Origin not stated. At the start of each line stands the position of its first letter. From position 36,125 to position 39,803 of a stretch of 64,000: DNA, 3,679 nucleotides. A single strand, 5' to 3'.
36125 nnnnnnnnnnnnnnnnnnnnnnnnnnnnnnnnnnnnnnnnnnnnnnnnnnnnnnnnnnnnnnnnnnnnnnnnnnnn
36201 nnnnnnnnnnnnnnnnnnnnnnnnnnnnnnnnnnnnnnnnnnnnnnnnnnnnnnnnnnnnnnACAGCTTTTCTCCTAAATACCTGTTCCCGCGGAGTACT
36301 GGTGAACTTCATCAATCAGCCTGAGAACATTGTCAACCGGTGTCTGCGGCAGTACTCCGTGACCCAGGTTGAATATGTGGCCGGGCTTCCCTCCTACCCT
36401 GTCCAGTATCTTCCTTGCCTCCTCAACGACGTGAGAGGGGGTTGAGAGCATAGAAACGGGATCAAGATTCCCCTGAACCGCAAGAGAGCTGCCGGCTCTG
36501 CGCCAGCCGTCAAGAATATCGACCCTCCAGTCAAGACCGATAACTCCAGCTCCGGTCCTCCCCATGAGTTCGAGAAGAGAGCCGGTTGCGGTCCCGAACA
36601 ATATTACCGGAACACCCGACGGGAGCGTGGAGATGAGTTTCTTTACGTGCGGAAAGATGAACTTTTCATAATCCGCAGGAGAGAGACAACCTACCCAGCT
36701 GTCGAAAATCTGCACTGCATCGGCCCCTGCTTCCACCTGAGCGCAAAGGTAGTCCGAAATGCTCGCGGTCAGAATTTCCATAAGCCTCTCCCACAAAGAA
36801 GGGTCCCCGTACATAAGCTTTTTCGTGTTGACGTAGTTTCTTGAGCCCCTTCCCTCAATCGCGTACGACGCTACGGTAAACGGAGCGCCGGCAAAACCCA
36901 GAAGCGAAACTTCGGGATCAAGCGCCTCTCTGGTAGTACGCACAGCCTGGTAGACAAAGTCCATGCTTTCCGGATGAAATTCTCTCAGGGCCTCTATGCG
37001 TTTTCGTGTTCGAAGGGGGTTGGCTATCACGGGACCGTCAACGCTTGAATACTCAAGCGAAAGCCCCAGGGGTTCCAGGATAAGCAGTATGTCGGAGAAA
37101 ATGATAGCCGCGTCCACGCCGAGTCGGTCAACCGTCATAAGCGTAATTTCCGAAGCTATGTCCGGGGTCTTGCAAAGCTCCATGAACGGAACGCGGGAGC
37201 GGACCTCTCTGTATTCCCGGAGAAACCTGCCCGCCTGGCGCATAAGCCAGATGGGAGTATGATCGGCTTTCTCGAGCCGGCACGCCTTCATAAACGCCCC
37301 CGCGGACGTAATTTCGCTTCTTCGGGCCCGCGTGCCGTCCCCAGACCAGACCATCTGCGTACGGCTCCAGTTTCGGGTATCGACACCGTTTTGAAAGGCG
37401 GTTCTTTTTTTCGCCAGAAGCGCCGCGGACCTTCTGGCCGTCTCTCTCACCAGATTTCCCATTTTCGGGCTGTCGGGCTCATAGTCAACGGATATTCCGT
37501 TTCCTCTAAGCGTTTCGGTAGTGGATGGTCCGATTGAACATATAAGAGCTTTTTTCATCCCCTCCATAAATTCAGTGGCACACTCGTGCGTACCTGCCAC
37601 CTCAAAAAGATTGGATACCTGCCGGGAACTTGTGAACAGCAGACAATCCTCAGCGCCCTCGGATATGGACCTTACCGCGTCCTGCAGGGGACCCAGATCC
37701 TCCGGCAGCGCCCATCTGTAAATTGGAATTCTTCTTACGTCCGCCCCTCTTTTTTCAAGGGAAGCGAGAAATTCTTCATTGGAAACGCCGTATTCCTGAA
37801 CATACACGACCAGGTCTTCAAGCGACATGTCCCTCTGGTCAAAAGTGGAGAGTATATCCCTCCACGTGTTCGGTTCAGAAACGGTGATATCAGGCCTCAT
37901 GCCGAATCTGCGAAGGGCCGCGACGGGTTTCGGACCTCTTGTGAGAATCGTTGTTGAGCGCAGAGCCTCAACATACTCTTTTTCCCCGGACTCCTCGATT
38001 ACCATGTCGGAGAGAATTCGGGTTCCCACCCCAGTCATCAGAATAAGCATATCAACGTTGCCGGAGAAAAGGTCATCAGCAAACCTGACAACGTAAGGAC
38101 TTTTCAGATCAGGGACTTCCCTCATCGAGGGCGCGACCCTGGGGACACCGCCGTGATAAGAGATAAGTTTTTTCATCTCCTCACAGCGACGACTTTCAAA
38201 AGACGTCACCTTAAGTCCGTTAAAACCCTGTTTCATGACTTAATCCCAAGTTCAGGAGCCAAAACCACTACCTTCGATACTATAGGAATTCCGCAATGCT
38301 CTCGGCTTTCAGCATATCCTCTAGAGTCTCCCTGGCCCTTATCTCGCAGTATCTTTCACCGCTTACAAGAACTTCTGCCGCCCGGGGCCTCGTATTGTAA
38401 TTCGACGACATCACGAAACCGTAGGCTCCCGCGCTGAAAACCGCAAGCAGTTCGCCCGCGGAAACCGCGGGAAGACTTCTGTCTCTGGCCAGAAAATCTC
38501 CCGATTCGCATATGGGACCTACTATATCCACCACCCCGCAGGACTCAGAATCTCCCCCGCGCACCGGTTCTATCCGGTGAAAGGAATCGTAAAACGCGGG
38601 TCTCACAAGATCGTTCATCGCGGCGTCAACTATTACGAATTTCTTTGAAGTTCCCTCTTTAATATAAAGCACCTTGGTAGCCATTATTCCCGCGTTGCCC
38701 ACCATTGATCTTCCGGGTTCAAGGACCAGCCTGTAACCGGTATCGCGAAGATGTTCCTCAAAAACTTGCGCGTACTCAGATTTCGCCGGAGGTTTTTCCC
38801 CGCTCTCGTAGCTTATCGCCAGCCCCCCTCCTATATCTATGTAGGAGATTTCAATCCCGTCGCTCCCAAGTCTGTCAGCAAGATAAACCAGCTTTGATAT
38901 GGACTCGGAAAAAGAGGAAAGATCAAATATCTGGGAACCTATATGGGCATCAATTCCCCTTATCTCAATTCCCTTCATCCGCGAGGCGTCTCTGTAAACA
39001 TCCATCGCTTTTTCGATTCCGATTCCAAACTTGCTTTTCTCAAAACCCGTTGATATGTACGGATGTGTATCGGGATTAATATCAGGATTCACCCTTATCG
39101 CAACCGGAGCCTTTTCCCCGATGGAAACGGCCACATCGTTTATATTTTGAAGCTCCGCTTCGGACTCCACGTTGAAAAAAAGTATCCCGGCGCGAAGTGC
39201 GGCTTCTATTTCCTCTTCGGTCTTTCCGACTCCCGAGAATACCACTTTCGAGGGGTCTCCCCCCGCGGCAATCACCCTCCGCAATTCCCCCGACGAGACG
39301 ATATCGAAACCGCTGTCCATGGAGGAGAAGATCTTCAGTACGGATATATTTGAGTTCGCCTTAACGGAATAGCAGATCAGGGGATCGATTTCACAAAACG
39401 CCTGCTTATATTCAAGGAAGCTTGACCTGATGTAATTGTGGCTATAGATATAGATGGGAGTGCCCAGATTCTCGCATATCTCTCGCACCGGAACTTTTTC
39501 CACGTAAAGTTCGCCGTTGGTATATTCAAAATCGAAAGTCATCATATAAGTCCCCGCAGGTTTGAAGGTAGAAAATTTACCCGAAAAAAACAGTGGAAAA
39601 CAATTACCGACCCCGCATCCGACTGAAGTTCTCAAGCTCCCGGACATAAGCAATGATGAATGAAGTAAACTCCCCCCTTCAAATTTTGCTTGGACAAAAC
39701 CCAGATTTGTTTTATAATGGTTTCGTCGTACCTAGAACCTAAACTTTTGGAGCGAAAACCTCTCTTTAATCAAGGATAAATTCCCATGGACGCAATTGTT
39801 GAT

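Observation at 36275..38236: Apparent HemD-HemE fusion (uroporphyrinogen-III synthase + decarboxylase) whose linker contains a 7-nt homopolymer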

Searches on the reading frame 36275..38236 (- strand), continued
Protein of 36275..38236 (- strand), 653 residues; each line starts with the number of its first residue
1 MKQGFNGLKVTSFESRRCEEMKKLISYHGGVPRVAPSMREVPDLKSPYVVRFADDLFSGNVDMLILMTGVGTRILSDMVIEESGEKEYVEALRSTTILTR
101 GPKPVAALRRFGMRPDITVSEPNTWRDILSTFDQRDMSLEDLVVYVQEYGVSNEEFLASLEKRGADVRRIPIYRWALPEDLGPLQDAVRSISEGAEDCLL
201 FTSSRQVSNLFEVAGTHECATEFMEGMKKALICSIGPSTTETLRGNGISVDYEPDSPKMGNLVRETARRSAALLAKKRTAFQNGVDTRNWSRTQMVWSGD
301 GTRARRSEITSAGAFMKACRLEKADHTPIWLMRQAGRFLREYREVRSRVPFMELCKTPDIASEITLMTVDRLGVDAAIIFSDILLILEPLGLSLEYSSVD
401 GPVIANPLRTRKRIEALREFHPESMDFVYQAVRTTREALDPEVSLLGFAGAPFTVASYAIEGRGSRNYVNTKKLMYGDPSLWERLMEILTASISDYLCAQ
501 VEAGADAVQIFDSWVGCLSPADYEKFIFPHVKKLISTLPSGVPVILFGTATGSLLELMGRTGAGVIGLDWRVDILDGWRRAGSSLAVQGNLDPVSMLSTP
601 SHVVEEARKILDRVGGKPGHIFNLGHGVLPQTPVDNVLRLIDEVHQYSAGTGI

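Call 55: fold_search(model_id=the predicted structure, library=pdb)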
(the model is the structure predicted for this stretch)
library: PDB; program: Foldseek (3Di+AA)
matches with E <= 10: 1570; with E <= 0.001: 63
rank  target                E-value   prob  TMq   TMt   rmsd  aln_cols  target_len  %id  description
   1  3cyv                  9.2e-31  1.00  0.50  0.92   1.7       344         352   40  Crystal structure of uroporphyrinogen decarboxylase from Shigella flexineri: new insights into its catalytic mechanism (released 2009-04-28)
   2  1jpi                  3.1e-30  1.00  0.51  0.92   1.5       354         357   35  Phe232Leu mutant of human UROD, human uroporphyrinogen III decarboxylase (released 2001-12-19)
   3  2eja_A                6.6e-30  1.00  0.49  0.93   1.6       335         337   41  Crystal Structure Of Uroporphyrinogen Decarboxylase From Aquifex aeolicus (released 2008-03-18)
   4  1jpk                  9.4e-30  1.00  0.51  0.92   1.7       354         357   35  Gly156Asp mutant of Human UroD, human uroporphyrinogen III decarboxylase (released 2001-12-19)
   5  4zr8_A                1.2e-29  1.00  0.50  0.92   1.8       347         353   40  Structure of uroporphyrinogen decarboxylase from Acinetobacter baumannii (released 2015-06-03)
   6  2eja_B                1.3e-29  1.00  0.49  0.93   1.5       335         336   41  Crystal Structure Of Uroporphyrinogen Decarboxylase From Aquifex aeolicus (released 2008-03-18)
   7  1jph                  1.6e-29  1.00  0.50  0.91   1.6       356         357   36  Ile260Thr mutant of Human UroD, human uroporphyrinogen III decarboxylase (released 2001-12-19)
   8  4wsh_A                1.6e-29  1.00  0.50  0.91   1.6       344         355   40  Crystal structure of Probable Uroporphyrinogen decarboxylase (UPD) (URO-D) from Pseudomonas aeruginosa (released 2014-11-19)
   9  4zr8_B                2.8e-29  1.00  0.50  0.91   1.9       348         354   40  Structure of uroporphyrinogen decarboxylase from Acinetobacter baumannii (released 2015-06-03)
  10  2inf_A                3.7e-29  1.00  0.50  0.94   1.7       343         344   41  Crystal Structure of Uroporphyrinogen Decarboxylase from Bacillus subtilis (released 2006-10-24)
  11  4exq                  5.5e-29  1.00  0.50  0.90   1.7       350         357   41  CRYSTAL STRUCTURE of UROPORPHYRINOGEN DECARBOXYLASE (UPD) FROM BURKHOLDERIA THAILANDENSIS E264 (released 2012-05-16)
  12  3gw3                  5.8e-29  1.00  0.50  0.91   1.6       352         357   36  human UROD mutant K297N (released 2009-07-07)
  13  6w2o                  6.1e-29  1.00  0.51  0.92   1.6       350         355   40  Crystal structure of uroporphyrinogen III decarboxylate (hemE) from Stenotrophomonas maltophilia (released 2020-04-22)
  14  3gw0                  7.1e-29  1.00  0.51  0.92   1.6       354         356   36  UROD mutant G318R (released 2009-07-07)
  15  2q71                  7.4e-29  1.00  0.51  0.92   1.4       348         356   36  Uroporphyrinogen Decarboxylase G168R single mutant enzyme in complex with coproporphyrinogen-III (released 2007-06-19)
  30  1wcx                  3.6e-12  1.00  0.32  0.75   4.1       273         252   23  Crystal Structure of Mutant Uroporphyrinogen III Synthase from an Extremely Thermophilic Bacterium Thermus thermophilus  (released 2005-05-06)
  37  1jr2_A                3.4e-09  1.00  0.29  0.63   5.7       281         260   14  Structure of Uroporphyrinogen III Synthase (released 2001-11-07)
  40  3re1_B                5.4e-09  1.00  0.30  0.68   5.1       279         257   13  Crystal structure of uroporphyrinogen III synthase from Pseudomonas syringae pv. tomato DC3000 (released 2011-06-22)
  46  4es6                  1.6e-08  1.00  0.29  0.65   5.7       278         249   17  Crystal structure of HemD (PA5259) from Pseudomonas aeruginosa (PAO1) at 2.22 A resolution (released 2013-01-09)
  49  3re1_A                2.1e-08  1.00  0.29  0.68   6.3       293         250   14  Crystal structure of uroporphyrinogen III synthase from Pseudomonas syringae pv. tomato DC3000 (released 2011-06-22)
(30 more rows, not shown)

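Call 65: list_cluster_members(proteins=[P0081, P0007, P0059, window:36275-38236:-])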
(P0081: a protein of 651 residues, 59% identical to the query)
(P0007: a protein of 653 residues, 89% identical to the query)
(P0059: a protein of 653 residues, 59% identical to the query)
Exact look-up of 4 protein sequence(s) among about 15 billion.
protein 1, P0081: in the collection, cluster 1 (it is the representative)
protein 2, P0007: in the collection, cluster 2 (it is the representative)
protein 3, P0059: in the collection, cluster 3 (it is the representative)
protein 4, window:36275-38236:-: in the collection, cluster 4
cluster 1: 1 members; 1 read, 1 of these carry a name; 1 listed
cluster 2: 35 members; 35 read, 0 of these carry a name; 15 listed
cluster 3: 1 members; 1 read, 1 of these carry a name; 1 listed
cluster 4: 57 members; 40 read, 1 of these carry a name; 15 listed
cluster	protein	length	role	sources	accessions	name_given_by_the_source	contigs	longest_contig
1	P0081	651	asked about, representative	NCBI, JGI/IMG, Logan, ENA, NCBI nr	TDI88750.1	MAG: uroporphyrinogen decarboxylase [Candidatus Dadabacteria bacterium]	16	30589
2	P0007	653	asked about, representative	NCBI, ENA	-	-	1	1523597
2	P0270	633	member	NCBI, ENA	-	-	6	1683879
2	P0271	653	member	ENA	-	-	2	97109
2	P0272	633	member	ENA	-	-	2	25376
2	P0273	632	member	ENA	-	-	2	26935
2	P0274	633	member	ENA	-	-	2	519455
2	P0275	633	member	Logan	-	-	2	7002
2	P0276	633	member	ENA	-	-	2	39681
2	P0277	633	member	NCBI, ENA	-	-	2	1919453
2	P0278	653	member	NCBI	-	-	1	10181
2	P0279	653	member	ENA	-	-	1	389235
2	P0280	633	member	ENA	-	-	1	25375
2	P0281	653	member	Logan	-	-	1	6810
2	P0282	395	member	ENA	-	-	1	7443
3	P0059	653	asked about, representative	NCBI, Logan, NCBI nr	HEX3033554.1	MAG TPA: uroporphyrinogen decarboxylase [Thermodesulfobacteriota bacterium] | uroporphyrinogen decarboxylase [Thermodesulfobacteriota bacterium]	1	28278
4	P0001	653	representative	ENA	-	-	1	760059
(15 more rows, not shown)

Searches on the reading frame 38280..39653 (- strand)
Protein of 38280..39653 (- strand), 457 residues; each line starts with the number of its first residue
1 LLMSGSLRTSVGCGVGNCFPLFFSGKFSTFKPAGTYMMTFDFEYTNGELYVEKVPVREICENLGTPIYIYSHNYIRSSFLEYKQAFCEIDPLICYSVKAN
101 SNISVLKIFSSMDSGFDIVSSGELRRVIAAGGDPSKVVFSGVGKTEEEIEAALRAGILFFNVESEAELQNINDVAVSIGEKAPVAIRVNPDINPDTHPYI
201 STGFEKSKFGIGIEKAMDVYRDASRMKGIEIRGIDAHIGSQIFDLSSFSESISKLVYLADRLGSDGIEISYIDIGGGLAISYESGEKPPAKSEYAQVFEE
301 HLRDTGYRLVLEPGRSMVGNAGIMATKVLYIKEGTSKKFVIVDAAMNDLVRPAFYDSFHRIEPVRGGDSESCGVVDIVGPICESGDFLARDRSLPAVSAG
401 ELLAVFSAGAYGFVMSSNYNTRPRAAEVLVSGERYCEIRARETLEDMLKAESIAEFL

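Call 43: search_protein_families(library=ncbifam, proteins=[window:38280-39653:-], max_evalue=0.00001)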
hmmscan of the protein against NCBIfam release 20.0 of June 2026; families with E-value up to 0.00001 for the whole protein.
window:38280-39653:- (457 aa): 7 families
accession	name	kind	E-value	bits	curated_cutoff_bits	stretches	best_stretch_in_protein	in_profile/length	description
TIGR01048.1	lysA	equivalog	1e-152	508.5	297.9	1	44-451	4-416/417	diaminopimelate decarboxylase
NF006515.0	PRK08961.1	equivalog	8.5e-71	239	802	1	62-430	500-859/861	bifunctional aspartate kinase/diaminopimelate decarboxylase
TIGR03099.1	dCO2ase_PEP1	hypoth_equivalog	7.7e-63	212.9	478.45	1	42-430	1-398/398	pyridoxal-dependent decarboxylase, exosortase A system-associated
NF052544.1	OrLyDeCDokD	equivalog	3.1e-58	197.5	700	1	42-451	19-459/461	ornithine/lysine decarboxylase DokD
NF041039.1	FslC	exception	1.4e-21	76.8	500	1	55-417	18-391/418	rhizoferrin biosystnesis N-citrylornithine decarboxylase FslC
TIGR01273.1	speA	equivalog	7e-18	64.4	624.1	1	94-287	94-294/624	arginine decarboxylase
NF003763.0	PRK05354.1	equivalog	2.7e-17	62.5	369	1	94-290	101-305/636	biosynthetic arginine decarboxylase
